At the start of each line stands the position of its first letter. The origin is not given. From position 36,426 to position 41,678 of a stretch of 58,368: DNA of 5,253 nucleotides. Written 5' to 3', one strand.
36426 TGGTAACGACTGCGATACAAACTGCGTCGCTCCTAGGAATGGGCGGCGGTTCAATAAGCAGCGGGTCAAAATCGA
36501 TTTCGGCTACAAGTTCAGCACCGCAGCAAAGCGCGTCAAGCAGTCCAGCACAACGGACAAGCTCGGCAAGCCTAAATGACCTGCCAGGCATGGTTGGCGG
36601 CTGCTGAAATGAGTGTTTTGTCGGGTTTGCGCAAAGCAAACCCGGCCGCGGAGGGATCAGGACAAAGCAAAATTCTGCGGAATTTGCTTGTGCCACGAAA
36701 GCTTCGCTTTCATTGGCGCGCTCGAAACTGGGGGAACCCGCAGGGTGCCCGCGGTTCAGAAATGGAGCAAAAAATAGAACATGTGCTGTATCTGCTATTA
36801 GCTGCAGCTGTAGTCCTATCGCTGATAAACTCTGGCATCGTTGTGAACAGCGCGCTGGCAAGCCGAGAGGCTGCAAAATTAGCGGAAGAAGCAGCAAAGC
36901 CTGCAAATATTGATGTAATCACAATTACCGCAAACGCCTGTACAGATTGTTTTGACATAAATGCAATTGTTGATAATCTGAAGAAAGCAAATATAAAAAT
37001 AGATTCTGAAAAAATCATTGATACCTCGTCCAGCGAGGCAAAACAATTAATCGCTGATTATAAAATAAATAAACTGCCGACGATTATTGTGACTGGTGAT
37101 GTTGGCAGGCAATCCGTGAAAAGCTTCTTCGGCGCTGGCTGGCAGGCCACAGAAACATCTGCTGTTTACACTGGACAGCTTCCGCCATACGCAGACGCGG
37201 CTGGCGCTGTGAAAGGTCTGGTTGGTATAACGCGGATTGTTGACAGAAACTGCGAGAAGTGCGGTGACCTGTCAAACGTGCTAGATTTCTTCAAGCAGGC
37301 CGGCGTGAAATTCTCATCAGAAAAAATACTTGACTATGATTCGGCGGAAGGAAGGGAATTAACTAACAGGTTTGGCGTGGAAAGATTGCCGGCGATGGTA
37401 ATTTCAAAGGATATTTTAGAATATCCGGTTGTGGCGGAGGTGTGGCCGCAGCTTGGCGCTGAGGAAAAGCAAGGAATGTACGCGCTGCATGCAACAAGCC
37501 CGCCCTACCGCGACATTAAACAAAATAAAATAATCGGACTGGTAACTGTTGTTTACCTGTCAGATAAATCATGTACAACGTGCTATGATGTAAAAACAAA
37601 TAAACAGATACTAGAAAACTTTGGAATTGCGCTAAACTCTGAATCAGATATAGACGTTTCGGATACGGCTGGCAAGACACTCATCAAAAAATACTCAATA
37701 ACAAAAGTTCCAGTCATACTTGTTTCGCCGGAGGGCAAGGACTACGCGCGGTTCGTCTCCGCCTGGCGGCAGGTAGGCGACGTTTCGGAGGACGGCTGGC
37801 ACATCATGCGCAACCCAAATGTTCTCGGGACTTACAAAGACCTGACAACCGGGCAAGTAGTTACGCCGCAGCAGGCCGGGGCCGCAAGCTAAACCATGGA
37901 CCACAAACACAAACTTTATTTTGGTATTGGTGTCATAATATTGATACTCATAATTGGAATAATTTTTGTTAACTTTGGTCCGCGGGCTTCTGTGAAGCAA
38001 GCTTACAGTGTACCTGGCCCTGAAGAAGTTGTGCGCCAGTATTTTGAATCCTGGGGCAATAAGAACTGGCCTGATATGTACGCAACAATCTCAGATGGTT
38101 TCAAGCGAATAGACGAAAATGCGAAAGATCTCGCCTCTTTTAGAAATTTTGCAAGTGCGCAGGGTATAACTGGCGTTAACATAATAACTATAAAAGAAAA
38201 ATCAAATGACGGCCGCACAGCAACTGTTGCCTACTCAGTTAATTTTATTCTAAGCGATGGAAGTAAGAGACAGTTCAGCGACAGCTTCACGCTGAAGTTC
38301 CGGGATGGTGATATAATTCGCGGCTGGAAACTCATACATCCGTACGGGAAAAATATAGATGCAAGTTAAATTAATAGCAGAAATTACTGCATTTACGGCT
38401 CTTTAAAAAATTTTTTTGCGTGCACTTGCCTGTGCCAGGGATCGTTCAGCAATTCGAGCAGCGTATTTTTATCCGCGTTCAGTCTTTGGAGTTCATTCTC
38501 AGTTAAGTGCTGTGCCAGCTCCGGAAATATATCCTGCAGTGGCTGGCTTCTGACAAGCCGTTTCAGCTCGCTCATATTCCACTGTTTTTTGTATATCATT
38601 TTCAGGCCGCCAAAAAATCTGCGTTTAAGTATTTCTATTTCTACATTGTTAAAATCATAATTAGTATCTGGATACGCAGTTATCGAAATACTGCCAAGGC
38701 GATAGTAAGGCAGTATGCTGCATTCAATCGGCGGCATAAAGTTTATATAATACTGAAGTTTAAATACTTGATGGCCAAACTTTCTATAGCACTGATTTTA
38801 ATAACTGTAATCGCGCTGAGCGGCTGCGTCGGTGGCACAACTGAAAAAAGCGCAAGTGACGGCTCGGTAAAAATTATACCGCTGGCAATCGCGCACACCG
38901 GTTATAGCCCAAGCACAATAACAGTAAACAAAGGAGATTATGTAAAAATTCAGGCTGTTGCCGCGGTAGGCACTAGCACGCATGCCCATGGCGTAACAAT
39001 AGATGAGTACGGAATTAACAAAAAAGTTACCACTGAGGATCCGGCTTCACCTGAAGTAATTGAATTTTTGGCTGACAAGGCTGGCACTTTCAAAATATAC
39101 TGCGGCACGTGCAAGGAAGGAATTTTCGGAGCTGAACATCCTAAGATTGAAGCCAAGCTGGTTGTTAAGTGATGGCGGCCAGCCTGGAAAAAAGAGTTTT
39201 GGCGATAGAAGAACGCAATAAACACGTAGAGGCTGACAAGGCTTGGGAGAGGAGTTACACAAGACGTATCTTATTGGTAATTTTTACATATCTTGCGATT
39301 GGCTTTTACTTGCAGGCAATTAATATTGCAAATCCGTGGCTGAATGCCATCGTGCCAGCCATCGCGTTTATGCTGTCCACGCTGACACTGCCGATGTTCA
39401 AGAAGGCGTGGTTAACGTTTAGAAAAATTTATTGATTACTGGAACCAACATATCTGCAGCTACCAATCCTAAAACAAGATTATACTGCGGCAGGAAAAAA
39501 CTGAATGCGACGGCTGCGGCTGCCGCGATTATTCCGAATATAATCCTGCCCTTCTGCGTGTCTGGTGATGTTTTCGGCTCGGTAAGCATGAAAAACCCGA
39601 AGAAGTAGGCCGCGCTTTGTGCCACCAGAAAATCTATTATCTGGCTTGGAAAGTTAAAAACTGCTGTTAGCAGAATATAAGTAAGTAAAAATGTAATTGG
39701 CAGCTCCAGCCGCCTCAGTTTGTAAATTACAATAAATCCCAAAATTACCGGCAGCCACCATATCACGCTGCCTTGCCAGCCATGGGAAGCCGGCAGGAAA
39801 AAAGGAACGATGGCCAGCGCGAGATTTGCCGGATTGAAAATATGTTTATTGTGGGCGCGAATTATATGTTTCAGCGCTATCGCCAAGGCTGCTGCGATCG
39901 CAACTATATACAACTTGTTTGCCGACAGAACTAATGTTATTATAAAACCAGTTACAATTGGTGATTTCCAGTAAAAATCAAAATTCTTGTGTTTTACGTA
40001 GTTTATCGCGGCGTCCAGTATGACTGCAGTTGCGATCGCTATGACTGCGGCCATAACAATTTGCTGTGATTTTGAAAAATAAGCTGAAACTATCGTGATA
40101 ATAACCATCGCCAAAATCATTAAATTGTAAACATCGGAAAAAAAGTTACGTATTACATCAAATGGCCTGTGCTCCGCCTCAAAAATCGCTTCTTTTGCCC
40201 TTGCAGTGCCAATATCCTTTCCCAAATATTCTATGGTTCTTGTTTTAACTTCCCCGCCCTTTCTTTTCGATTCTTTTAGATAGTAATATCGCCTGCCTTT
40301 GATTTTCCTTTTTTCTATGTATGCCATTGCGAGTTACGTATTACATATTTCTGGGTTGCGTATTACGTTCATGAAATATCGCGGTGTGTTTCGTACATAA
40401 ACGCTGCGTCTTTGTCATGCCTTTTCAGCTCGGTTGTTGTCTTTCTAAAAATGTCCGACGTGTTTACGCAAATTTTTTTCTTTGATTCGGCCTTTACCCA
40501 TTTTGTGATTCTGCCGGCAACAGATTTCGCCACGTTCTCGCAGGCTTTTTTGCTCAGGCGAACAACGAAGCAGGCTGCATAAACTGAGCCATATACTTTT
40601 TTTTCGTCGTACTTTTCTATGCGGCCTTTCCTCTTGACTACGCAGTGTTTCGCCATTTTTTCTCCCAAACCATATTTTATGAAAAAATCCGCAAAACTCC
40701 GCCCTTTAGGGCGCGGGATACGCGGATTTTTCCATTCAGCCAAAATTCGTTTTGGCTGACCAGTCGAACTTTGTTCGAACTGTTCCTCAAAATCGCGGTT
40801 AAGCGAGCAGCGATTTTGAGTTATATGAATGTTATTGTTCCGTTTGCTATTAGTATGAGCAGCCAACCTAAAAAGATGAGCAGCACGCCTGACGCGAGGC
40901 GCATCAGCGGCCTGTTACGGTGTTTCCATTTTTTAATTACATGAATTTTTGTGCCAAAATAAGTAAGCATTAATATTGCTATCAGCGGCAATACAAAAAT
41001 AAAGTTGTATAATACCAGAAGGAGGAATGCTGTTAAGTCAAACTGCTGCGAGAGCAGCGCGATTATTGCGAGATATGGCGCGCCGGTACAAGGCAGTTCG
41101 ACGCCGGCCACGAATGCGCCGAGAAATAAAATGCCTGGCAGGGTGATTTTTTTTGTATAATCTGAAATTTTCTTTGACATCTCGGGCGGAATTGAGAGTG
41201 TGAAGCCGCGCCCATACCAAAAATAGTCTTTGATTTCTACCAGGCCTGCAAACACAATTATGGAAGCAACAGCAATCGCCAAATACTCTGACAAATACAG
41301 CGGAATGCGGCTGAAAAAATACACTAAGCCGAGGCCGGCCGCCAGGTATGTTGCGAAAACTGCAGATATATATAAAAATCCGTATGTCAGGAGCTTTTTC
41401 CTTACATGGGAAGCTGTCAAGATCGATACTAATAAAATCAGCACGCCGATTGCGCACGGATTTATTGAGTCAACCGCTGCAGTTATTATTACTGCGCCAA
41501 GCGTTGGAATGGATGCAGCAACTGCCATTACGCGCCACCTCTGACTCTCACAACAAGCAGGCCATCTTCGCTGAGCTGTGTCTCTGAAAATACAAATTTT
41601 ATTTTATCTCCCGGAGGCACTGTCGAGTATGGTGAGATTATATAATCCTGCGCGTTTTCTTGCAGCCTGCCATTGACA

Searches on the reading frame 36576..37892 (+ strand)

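Call 59: search_protein_families(library=pfam, proteins=[window:36576-37892:+], max_evalue=0.01)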
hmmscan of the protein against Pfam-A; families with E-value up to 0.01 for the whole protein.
window:36576-37892:+ (438 aa): 5 families
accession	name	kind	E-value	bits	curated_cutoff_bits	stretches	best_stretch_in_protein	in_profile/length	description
PF00085.26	Thioredoxin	-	2.7e-08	34.2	23.5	1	103-175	11-81/103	Thioredoxin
PF13192.12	Thioredoxin_3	-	4.6e-07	30.2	24.8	0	221-276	5-55/76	Thioredoxin domain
PF13905.12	Thioredoxin_8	-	3e-05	24.7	27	0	230-276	45-87/94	Thioredoxin-like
PF13098.12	Thioredoxin_2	-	4.1e-05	24.3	27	0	115-172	10-81/104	Thioredoxin-like domain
PF14595.12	Thioredoxin_9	-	5.8e-05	23.4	25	1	100-175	31-106/129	Thioredoxin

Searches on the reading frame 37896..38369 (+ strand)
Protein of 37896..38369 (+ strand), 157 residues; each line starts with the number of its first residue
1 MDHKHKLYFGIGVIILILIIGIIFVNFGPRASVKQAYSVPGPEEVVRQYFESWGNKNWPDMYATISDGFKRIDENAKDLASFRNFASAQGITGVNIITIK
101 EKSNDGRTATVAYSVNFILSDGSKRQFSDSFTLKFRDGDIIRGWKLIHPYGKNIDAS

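Call 59: search_protein_families(library=pfam, proteins=[window:37896-38369:+], max_evalue=0.01)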
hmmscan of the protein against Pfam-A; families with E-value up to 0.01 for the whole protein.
window:37896-38369:+ (157 aa): 2 families
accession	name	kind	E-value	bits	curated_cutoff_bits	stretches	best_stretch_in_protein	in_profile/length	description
PF12680.13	SnoaL_2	-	0.0048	17.9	27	1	46-142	1-101/102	SnoaL-like domain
PF16111.11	DUF4829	-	0.0067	17.6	25.5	1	43-113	1-62/119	Domain of unknown function (DUF4829)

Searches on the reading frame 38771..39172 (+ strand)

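Call 60: search_protein_families(library=pfam, proteins=[window:38771-39172:+], max_evalue=0.01)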
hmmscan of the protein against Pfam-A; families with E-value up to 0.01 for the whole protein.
window:38771-39172:+ (133 aa): 1 family
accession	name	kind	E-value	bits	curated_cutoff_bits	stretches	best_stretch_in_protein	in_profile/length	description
PF13473.12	Cupredoxin_1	-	1.5e-07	31.8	27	1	25-116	12-97/104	Cupredoxin-like domain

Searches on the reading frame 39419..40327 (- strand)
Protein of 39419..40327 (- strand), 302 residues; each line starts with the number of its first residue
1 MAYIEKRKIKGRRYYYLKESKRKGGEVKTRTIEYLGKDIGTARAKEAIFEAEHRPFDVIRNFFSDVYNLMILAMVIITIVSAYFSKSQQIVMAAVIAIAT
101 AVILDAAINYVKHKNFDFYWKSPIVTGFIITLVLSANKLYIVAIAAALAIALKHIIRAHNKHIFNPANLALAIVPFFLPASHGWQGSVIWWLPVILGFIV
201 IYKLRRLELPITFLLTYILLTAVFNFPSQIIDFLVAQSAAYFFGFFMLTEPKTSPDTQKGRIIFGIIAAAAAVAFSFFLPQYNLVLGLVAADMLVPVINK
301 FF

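Call 60: search_protein_families(library=pfam, proteins=[window:39419-40327:-], max_evalue=0.01)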
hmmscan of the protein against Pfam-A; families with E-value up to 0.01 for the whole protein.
window:39419-40327:- (302 aa): 1 family
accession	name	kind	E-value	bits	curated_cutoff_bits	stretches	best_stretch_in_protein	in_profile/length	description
PF03116.20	NQR2_RnfD_RnfE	-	6.8e-21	75.3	27.7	2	197-301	183-289/296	NQR2, RnfD, RnfE family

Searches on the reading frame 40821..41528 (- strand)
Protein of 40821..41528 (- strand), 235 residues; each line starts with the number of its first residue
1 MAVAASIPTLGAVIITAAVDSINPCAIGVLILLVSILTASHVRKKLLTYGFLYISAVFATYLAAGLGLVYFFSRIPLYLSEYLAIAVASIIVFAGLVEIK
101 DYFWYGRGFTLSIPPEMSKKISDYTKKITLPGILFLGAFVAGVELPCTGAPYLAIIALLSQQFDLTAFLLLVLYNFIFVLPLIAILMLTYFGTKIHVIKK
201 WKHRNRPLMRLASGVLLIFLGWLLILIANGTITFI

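Call 60: search_protein_families(library=pfam, proteins=[window:40821-41528:-], max_evalue=0.01)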
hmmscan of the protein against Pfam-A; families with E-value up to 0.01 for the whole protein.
window:40821-41528:- (235 aa): 2 families
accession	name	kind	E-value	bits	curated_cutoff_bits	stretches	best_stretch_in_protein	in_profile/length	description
PF11139.14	SfLAP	-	3.5e-09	36.9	35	1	13-224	1-207/213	Sap, sulfolipid-1-addressing protein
PF02683.22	DsbD_TM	-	8.4e-05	22.4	27.1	1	15-185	10-181/219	Cytochrome C biogenesis protein transmembrane domain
